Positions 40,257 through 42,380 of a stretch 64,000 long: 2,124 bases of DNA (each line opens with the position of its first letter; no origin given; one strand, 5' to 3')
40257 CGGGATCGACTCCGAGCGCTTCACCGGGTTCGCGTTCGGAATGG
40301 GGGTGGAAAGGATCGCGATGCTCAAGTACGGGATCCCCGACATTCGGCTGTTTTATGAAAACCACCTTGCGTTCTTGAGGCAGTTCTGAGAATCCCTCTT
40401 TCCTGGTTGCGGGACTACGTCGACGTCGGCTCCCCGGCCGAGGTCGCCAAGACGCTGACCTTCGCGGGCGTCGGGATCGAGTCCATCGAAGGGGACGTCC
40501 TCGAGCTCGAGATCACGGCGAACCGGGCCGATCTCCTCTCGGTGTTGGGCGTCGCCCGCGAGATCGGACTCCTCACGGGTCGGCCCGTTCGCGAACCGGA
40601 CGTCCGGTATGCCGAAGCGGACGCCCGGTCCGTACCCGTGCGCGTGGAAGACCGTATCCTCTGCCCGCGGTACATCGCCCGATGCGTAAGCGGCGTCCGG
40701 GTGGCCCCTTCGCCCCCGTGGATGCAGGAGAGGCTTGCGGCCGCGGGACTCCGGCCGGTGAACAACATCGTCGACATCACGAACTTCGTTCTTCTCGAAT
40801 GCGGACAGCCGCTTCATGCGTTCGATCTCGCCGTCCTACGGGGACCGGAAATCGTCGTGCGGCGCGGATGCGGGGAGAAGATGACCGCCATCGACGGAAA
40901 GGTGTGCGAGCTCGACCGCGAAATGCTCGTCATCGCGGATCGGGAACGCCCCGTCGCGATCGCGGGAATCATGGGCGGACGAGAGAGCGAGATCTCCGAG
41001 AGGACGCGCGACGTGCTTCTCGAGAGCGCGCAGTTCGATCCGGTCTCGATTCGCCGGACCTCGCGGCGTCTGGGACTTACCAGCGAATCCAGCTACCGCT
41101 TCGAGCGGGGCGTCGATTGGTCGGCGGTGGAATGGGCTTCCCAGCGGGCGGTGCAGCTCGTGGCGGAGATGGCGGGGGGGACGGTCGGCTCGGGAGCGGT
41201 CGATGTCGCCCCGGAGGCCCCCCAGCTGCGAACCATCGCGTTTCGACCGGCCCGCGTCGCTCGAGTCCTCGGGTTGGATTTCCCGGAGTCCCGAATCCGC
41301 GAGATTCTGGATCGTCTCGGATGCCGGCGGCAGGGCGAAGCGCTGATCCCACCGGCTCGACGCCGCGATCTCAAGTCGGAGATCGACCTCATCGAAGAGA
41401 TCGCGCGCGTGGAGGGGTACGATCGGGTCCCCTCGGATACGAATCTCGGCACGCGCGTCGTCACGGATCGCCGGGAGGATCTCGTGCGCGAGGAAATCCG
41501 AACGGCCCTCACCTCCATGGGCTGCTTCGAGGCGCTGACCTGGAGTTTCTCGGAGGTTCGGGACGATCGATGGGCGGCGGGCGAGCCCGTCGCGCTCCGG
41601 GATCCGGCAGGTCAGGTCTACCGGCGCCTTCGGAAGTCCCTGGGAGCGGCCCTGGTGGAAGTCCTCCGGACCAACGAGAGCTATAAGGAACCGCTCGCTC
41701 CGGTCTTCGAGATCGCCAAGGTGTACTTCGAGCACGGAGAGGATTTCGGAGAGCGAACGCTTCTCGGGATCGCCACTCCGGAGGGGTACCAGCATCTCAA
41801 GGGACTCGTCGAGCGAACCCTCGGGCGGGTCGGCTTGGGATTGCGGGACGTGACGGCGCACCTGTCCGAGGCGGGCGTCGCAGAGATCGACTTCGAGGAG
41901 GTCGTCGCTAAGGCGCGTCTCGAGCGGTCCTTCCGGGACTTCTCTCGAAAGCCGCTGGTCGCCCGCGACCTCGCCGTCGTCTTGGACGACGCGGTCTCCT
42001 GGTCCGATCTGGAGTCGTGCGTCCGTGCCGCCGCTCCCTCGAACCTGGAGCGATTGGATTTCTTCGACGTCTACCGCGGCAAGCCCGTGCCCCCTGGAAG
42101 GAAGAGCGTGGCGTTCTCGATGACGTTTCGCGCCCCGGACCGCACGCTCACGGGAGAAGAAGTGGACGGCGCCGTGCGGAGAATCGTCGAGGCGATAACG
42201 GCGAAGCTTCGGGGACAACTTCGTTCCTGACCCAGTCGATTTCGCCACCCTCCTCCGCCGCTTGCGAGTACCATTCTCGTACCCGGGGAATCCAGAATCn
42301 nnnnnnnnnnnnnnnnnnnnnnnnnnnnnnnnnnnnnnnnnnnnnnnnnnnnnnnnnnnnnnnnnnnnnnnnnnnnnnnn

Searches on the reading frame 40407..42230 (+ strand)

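Call 48: search_protein_families(library=pfam, proteins=[window:40407-42230:+], max_evalue=0.00001)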
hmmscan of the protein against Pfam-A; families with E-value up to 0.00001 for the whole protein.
window:40407-42230:+ (607 aa): 4 families
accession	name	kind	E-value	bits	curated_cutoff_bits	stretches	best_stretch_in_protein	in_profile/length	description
PF03483.22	B3_4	-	9.5e-68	227.6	29.3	1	86-257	2-174/174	B3/4 domain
PF03147.19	FDX-ACB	-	7.7e-26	90.8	31.1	1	513-606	1-94/94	Ferredoxin-fold anticodon binding domain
PF03484.21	B5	-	3.1e-19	69.4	28.6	1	277-338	1-67/67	tRNA synthetase B5 domain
PF17759.6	tRNA_synthFbeta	-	1.2e-12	48.2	22.4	1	355-477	16-159/214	Phenylalanyl tRNA synthetase beta chain CLM domain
